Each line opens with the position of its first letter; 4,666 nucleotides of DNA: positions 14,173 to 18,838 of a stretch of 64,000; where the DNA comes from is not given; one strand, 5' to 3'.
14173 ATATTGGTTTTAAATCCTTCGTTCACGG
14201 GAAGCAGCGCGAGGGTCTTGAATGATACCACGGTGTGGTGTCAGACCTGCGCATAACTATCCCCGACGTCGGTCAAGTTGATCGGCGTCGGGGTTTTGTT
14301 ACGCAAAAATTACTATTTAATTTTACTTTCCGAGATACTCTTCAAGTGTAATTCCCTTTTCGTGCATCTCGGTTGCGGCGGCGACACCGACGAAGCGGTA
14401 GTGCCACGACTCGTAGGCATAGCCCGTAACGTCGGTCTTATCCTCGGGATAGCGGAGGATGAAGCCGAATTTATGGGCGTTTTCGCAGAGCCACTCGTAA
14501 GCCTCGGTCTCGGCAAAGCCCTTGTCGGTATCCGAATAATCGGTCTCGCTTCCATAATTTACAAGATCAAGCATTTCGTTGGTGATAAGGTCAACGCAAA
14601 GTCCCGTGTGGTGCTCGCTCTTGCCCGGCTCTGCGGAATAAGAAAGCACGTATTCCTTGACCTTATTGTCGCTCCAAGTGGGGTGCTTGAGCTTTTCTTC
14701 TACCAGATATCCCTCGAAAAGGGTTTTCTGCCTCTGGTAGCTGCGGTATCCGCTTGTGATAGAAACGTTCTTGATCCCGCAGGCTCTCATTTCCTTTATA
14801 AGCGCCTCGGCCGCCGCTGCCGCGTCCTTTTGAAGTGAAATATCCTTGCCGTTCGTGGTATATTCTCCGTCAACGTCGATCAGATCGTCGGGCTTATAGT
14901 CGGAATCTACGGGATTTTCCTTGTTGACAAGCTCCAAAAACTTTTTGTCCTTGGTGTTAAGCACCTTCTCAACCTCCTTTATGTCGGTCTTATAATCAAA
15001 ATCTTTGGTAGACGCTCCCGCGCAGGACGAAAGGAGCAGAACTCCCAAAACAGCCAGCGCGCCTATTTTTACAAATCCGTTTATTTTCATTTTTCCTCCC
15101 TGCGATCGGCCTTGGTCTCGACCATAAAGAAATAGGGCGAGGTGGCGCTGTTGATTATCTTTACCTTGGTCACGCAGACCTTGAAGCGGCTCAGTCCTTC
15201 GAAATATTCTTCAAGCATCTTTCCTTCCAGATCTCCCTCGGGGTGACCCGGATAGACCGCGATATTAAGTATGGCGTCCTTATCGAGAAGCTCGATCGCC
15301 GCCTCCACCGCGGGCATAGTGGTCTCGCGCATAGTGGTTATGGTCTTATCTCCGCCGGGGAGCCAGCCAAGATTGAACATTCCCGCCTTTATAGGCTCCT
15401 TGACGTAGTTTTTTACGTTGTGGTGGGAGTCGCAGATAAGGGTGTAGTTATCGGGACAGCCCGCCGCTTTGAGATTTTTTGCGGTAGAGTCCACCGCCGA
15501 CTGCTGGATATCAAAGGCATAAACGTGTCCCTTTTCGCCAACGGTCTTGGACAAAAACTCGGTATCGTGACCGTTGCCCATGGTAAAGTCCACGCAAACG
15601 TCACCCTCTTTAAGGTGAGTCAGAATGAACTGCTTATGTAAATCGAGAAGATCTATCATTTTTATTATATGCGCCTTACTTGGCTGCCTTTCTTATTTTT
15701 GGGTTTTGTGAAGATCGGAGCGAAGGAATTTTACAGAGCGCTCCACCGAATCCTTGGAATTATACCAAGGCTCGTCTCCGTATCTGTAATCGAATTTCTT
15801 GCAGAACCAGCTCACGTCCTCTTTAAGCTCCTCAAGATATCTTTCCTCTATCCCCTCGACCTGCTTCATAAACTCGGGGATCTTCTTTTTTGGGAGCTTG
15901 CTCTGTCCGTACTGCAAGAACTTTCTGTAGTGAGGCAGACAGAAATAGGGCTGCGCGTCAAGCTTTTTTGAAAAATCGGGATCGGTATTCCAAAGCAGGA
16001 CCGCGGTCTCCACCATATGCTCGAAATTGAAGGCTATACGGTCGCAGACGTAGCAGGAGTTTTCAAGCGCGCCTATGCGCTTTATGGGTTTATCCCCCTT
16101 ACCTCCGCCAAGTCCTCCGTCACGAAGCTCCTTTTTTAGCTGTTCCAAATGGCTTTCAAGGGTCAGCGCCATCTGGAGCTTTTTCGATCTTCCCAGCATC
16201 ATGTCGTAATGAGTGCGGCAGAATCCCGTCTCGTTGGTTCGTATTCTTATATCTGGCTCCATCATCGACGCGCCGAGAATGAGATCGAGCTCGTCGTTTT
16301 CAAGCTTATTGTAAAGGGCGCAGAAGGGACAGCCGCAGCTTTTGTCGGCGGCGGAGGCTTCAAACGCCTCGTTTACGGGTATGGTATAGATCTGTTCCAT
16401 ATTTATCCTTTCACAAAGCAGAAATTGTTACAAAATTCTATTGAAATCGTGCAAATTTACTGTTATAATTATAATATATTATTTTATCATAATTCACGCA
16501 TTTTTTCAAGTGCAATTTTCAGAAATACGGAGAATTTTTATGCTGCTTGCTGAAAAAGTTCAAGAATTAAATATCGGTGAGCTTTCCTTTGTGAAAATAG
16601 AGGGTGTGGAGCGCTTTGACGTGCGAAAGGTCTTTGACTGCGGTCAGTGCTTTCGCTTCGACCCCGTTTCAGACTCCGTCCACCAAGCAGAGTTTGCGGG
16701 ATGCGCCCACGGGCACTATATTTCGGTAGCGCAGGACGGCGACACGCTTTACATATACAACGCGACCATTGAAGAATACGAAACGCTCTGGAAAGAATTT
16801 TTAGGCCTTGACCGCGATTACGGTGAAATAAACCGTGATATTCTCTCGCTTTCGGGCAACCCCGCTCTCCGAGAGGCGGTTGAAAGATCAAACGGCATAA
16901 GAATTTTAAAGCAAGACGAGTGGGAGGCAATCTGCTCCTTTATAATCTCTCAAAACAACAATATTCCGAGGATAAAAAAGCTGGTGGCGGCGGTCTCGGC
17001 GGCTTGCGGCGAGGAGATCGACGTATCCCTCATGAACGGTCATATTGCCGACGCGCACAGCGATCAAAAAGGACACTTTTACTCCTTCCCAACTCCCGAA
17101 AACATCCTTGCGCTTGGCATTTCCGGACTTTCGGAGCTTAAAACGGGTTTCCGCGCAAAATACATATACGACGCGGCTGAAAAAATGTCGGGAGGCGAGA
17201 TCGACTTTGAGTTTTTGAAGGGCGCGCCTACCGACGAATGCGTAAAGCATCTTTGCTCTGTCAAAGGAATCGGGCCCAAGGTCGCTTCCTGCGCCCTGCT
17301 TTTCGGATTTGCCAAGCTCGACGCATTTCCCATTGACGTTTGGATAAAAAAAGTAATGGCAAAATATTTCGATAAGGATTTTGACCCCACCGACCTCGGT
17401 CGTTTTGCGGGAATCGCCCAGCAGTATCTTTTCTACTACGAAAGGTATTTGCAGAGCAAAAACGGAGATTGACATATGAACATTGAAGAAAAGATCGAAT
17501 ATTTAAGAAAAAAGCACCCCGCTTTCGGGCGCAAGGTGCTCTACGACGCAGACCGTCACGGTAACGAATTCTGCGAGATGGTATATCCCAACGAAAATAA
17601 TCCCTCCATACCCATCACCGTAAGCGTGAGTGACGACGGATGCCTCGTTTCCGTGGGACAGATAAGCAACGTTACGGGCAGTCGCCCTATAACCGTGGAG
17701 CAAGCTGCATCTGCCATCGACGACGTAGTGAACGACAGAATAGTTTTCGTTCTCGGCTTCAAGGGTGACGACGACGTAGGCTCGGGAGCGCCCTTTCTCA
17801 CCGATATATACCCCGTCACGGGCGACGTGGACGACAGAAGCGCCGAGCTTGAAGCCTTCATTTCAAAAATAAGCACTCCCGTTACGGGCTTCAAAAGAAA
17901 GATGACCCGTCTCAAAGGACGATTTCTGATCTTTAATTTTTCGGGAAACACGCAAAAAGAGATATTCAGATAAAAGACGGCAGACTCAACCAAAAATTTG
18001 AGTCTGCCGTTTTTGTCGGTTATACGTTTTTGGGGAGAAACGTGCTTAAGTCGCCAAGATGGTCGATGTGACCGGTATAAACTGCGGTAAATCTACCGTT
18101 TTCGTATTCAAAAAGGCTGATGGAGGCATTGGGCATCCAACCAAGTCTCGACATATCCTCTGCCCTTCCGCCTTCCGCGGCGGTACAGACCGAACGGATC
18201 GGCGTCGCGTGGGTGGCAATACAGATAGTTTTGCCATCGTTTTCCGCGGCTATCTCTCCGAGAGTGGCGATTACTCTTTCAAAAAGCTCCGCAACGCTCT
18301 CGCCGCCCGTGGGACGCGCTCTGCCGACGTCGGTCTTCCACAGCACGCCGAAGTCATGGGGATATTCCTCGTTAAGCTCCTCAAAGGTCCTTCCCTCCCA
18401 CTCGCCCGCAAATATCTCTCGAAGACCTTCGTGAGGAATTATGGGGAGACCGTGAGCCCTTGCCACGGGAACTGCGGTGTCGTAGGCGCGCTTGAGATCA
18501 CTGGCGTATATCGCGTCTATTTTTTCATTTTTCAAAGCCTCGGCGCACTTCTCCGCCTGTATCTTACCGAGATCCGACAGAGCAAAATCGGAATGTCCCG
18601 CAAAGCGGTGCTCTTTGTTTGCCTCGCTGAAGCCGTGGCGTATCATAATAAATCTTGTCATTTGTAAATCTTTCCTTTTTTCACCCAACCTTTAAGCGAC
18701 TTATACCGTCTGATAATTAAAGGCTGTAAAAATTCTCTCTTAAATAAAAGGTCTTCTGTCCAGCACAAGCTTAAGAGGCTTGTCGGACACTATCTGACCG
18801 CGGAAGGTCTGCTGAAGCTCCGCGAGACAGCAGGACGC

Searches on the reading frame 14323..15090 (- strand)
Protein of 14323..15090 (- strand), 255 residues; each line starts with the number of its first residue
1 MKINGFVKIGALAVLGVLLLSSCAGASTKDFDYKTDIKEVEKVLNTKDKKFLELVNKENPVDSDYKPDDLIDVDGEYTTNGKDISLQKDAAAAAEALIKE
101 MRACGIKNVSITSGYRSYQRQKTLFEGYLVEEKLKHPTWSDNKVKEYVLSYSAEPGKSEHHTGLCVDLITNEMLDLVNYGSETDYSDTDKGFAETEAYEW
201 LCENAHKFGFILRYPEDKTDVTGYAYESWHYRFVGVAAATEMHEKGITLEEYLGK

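Call 46: search_protein_families(library=pfam, proteins=[window:14323-15090:-], max_evalue=0.0001)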
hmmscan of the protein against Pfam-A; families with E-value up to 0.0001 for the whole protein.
window:14323-15090:- (255 aa): 1 family
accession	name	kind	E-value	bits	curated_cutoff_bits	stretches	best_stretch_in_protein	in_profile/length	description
PF02557.22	VanY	-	5.1e-38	130.3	25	1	84-235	2-131/132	D-alanyl-D-alanine carboxypeptidase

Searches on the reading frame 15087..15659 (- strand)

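Call 46: search_protein_families(library=pfam, proteins=[window:15087-15659:-], max_evalue=0.0001)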
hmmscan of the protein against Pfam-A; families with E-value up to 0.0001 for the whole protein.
window:15087-15659:- (190 aa): 2 families
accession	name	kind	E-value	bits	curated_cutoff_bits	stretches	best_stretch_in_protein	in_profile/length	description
PF06962.18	rRNA_methylase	-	1.2e-44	152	22.7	1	46-179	1-134/137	Putative rRNA methylase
PF01795.25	Methyltransf_5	-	3.8e-06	27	27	1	14-89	16-88/309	MraW methylase family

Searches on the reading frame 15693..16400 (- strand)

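Call 10: search_protein_families(library=pfam, proteins=[window:15693-16400:-], max_evalue=0.001)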
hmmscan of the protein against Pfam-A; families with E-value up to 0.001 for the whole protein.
window:15693-16400:- (235 aa): 1 family
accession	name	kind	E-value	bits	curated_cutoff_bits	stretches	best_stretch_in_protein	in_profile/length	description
PF19538.4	DUF6062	-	1.7e-79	267.2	27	1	2-231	3-241/243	Family of unknown function (DUF6062)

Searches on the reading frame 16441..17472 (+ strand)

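Call 10: search_protein_families(library=pfam, proteins=[window:16441-17472:+], max_evalue=0.001)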
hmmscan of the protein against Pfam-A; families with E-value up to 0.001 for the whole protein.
window:16441-17472:+ (343 aa): 2 families
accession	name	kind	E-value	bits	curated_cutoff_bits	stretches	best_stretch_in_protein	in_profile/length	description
PF07934.18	OGG_N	-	1.8e-19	70.5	23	1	57-164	7-115/115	8-oxoguanine DNA glycosylase, N-terminal domain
PF00730.31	HhH-GPD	-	1.4e-07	32.2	26.2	1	166-310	2-87/108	HhH-GPD superfamily base excision DNA repair protein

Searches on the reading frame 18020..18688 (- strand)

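Call 46: search_protein_families(library=pfam, proteins=[window:18020-18688:-], max_evalue=0.0001)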
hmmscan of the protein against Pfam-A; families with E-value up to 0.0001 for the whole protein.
window:18020-18688:- (222 aa): 1 family
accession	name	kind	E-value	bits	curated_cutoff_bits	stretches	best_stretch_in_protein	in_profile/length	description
PF00300.27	His_Phos_1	-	4.4e-57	193.3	21.7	1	14-203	2-189/194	Histidine phosphatase superfamily (branch 1)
